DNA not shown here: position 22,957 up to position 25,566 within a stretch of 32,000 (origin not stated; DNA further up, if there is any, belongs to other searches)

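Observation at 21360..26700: Candidate new module: cyclic-dinucleotide-gated tethered cytochrome plus sacculus-anchored TolC, next to a three-regulator locus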

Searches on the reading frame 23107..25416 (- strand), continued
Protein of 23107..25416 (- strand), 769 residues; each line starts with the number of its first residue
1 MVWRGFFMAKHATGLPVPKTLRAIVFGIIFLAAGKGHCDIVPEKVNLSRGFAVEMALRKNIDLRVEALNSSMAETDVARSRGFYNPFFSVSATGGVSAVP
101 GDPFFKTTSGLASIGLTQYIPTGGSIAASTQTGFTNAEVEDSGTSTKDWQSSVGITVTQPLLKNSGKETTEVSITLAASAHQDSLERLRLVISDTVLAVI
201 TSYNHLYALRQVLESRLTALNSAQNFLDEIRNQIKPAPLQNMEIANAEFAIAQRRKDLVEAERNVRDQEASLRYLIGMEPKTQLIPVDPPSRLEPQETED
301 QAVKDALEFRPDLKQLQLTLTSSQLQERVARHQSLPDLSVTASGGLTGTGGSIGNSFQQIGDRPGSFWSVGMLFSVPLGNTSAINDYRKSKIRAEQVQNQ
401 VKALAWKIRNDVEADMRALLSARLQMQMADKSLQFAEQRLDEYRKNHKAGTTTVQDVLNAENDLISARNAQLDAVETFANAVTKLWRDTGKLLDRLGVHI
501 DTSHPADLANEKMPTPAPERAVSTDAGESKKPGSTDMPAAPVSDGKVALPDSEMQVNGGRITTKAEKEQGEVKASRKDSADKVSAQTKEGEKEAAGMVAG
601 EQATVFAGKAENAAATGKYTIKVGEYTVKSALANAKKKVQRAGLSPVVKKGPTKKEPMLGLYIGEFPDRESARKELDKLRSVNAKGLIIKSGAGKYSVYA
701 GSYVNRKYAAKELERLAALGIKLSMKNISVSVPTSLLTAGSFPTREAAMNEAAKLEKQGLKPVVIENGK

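Call 36: search_protein_families(library=pfam, proteins=[L006:10882-13338:-, L006:9781-10788:-, L006:8465-9775:+, L006:8057-8452:+, L016:1680-4226:-, L019:5792-6754:+, L019:2014-5769:+], max_evalue=0.001)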
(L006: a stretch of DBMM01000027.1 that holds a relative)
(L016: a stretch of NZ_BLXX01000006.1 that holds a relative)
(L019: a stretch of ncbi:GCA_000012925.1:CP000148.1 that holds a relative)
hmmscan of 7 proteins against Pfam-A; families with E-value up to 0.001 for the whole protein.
L006:10882-13338:- (818 aa): 3 families
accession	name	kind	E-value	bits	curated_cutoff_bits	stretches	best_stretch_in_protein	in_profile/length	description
PF02366.24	PMT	-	6.1e-17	62.4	22.7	1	463-628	80-238/245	Dolichyl-phosphate-mannose-protein mannosyltransferase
PF16192.10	PMT_4TMC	-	1.5e-16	60.9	32.4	1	642-816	4-202/202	C-terminal four TMM region of protein-O-mannosyltransferase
PF13231.12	PMT_2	-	1.3e-08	35.7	26.1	1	446-584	2-132/160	Dolichyl-phosphate-mannose-protein mannosyltransferase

L006:9781-10788:- (335 aa): 2 families
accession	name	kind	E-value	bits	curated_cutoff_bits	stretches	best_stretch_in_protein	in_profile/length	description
PF00535.33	Glycos_transf_2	-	2.2e-35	122.5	23.3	1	7-169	1-166/168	Glycosyl transferase family 2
PF10111.15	Glyco_tranf_2_2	-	1.4e-07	31.7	27.3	1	7-98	1-92/276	Glycosyltransferase like family 2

L006:8465-9775:+ (436 aa): 0 families

L006:8057-8452:+ (131 aa): 1 family
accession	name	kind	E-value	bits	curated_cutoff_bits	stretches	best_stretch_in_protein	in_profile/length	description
PF04138.20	GtrA_DPMS_TM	-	1.6e-27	96.5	26.1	1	17-130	1-117/117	GtrA/DPMS, transmembrane domain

L016:1680-4226:- (848 aa): 3 families
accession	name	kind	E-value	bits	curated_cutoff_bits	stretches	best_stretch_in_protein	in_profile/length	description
PF16192.10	PMT_4TMC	-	1.9e-20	73.7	32.4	1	671-846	3-202/202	C-terminal four TMM region of protein-O-mannosyltransferase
PF02366.24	PMT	-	2e-13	50.9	22.7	1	486-657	71-237/245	Dolichyl-phosphate-mannose-protein mannosyltransferase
PF13231.12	PMT_2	-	7.1e-06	26.8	26.1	1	478-617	2-133/160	Dolichyl-phosphate-mannose-protein mannosyltransferase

L019:5792-6754:+ (320 aa): 0 families

L019:2014-5769:+ (1251 aa): 0 families

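Call 53: find_encoding_contigs(protein=P0001, flank=3000, max_places=2)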
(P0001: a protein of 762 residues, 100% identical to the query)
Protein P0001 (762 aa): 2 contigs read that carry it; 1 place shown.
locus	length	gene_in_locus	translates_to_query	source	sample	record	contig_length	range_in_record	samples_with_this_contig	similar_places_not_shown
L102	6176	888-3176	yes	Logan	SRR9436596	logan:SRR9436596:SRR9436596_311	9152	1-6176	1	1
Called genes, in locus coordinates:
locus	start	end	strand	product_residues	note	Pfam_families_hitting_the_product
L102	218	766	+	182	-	-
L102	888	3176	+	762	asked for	PF02321:OEP, PF05036:SPOR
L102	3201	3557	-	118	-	PF09339:HTH_IclR (weak)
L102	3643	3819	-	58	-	PF01402:RHH_1 (weak)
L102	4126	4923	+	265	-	PF09339:HTH_IclR, PF01614:IclR_C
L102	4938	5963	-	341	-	-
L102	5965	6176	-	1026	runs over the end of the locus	PF00873:ACR_tran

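Call 63: search_protein_families(library=ncbifam, proteins=[window:23107-25395:-], max_evalue=0.001)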
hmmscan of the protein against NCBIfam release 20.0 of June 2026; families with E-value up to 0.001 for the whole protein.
window:23107-25395:- (762 aa): 5 families
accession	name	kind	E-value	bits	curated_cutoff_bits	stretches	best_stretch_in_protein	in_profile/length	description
TIGR01844.1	type_I_sec_TolC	subfamily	1.1e-36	126.7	225.15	1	119-492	44-407/414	TolC family outer membrane protein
TIGR01845.1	outer_NodT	subfamily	4.8e-20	71.8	210.05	1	170-474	152-449/460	efflux transporter outer membrane subunit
NF047721.1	ToxDrgExpTdeA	equivalog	6.5e-09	35.2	550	1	128-466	106-433/455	toxin/drug exporter TdeA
NF007002.0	PRK09465.1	equivalog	1.5e-05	23.7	495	1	250-484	190-425/460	outer membrane channel protein TolC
NF033143.1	efflux_OM_AdeK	equivalog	1.7e-05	23.7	900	1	235-394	215-365/480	multidrug efflux RND transporter AdeIJK outer membrane channel subunit AdeK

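Call 67: find_encoding_contigs(protein=P0019, flank=4000, max_places=1)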
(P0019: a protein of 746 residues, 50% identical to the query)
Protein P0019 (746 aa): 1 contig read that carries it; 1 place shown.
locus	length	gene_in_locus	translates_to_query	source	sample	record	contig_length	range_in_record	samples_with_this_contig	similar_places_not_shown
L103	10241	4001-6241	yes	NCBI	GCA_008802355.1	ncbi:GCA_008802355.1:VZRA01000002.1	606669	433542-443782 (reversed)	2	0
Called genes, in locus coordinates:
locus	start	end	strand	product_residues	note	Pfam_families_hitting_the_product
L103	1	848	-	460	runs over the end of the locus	PF02518:HATPase_c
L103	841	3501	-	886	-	PF01339:CheB_methylest, PF03705:CheR_N, PF01739:CheR, PF10473:CENP-F_leu_zip (weak), PF24161:CCDC39 (faint), PF08448:PAS_4 (weak), PF13596:PAS_10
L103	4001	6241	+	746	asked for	PF02321:OEP, PF05036:SPOR (weak)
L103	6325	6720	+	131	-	PF04138:GtrA_DPMS_TM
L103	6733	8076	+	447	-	-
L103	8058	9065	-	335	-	PF00535:Glycos_transf_2, PF10111:Glyco_tranf_2_2 (weak), PF13641:Glyco_tranf_2_3 (weak)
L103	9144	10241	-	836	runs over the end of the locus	PF13231:PMT_2, PF02366:PMT, PF16192:PMT_4TMC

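Call 68: find_encoding_contigs(protein=P0021, flank=4000, max_places=1)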
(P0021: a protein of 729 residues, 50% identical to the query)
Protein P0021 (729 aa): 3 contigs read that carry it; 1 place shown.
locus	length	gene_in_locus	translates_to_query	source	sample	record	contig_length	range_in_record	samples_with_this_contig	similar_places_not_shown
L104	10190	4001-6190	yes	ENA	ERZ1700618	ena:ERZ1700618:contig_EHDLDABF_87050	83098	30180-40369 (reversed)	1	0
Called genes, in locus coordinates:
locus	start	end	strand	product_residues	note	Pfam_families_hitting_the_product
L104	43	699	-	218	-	-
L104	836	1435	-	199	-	-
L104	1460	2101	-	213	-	-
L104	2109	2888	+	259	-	PF00563:EAL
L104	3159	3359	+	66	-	PF00313:CSD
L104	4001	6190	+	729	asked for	PF02321:OEP, PF05036:SPOR (faint), PF02321:OEP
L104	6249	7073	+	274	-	PF02369:Big_1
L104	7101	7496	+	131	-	PF04138:GtrA_DPMS_TM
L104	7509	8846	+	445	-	-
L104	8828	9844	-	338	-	PF00535:Glycos_transf_2, PF10111:Glyco_tranf_2_2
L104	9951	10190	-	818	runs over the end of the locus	PF02366:PMT, PF13231:PMT_2, PF16192:PMT_4TMC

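Call 69: find_encoding_contigs(protein=P0064, flank=4000, max_places=1)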
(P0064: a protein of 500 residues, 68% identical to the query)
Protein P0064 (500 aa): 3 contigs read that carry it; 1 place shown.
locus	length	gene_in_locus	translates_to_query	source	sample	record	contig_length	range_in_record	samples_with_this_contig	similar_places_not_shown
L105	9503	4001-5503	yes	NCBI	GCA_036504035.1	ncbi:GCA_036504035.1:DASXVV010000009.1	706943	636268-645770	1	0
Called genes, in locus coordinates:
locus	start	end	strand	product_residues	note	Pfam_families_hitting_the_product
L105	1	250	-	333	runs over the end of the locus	PF00248:Aldo_ket_red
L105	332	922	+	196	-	PF00561:Abhydrolase_1 (weak), PF12697:Abhydrolase_6, PF12146:Hydrolase_4 (faint)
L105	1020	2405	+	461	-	-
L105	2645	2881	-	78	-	-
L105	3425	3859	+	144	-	-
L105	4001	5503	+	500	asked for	PF02321:OEP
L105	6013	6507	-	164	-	PF08450:SGL (faint), PF01436:NHL (faint)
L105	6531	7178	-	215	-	PF01436:NHL (faint)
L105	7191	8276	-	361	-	PF07867:DUF1654 (faint), PF06739:SBBP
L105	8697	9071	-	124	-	PF01243:PNPOx_N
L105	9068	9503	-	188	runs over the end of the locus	PF02082:Rrf2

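Call 70: find_encoding_contigs(protein=P0098, flank=4000, max_places=1)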
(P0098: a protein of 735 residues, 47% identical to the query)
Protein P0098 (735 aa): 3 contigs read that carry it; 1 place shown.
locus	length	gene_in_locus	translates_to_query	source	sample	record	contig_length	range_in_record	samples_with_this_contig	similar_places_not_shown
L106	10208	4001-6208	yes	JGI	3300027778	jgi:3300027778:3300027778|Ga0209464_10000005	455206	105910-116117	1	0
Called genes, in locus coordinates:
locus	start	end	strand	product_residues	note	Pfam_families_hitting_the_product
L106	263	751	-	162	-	PF13505:OMP_b-brl (faint)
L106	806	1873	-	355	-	-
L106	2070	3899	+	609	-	PF13522:GATase_6, PF13537:GATase_7, PF01380:SIS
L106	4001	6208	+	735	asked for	PF02321:OEP, PF05036:SPOR (faint)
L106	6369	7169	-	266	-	-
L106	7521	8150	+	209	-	PF01726:LexA_DNA_bind, PF13730:HTH_36 (weak), PF00717:Peptidase_S24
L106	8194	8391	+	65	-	-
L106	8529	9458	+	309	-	PF02826:2-Hacid_dh_C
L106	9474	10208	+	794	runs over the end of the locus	PF04851:ResIII (weak), PF00270:DEAD (weak), PF06733:DEAD_2, PF13307:Helicase_C_2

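Call 73: find_encoding_contigs(protein=P0019, flank=10000, max_places=1)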
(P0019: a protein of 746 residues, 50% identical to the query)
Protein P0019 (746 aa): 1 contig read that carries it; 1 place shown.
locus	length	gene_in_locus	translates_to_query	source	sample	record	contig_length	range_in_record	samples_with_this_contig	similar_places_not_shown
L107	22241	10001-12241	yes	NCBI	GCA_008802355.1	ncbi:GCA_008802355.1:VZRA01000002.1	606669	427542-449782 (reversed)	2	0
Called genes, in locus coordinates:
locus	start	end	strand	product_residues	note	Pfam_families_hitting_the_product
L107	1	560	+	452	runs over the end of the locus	PF03721:UDPG_MGDP_dh_N, PF00984:UDPG_MGDP_dh, PF03720:UDPG_MGDP_dh_C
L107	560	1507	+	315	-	PF01073:3Beta_HSD, PF01370:Epimerase, PF02719:Polysacc_synt_2 (faint), PF04321:RmlD_sub_bind, PF07993:NAD_binding_4 (faint), PF16363:GDP_Man_Dehyd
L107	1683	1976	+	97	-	PF04977:DivIC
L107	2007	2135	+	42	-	-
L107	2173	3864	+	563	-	PF03485:Arg_tRNA_synt_N, PF00750:tRNA-synt_1d, PF05746:DALR_1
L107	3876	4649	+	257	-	PF05036:SPOR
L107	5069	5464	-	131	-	PF00072:Response_reg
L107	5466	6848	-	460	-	PF02518:HATPase_c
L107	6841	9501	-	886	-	PF01339:CheB_methylest, PF03705:CheR_N, PF01739:CheR, PF10473:CENP-F_leu_zip (weak), PF24161:CCDC39 (faint), PF08448:PAS_4 (weak), PF13596:PAS_10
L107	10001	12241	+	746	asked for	PF02321:OEP, PF05036:SPOR (weak)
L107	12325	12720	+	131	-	PF04138:GtrA_DPMS_TM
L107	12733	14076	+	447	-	-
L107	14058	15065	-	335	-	PF00535:Glycos_transf_2, PF10111:Glyco_tranf_2_2 (weak), PF13641:Glyco_tranf_2_3 (weak)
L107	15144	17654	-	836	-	PF13231:PMT_2, PF02366:PMT, PF16192:PMT_4TMC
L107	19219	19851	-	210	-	PF00072:Response_reg, PF00196:GerE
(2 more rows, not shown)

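Call 87: predict_structure(alignment_id=A1)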
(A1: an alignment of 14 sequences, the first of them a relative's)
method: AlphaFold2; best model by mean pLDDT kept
length: 762 residues; sequences in the alignment: 14
mean_pLDDT: 70.5   pTM: 0.47
mean pLDDT of the five models: 70.5, 68.2, 59.4, 55.8, 55.1
residues with pLDDT >= 90: 128; 70-90: 343; 50-70: 135; < 50: 156
segments of 3 or more residues with pLDDT < 50: 1-13, 22-33, 75-78, 346-357, 504-609
pLDDT, mean of each block of 10 residues (from residue 1): 34 50 38 66 84 71 71 54 68 53 74 69 71 52 71 64 68 76 83 93 93 88 75 81 91 93 90 82 81 86 84 87 75 69 51 48 62 76 92 93 91 93 94 91 85 91 93 88 60 55 43 26 31 34 32 32 30 29 28 26 33 83 84 85 79 88 88 84 83 86 88 86 80 83 87 83 43
secondary structure, 60 per line:
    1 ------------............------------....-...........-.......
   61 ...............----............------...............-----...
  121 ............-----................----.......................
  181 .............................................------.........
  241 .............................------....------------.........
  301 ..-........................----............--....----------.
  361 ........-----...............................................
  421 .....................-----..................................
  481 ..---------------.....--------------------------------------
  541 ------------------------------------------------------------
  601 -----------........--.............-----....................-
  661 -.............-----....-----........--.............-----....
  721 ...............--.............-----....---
elements in order (helices of 4 or more, strands of 3 or more residues): H13-24 E37-40 H42-52 H54-75 E80-91 E98-112 E118-132 E138-153 H158-225 H232-269 E276-279 H292-302 H304-327 E332-343 H346-349 E360-368 H374-441 H447-482 H498-502 E612-619 H622-634 E640-659 H662-674 E680-683 E689-696 H699-711 E717-735 H738-750 E756-759
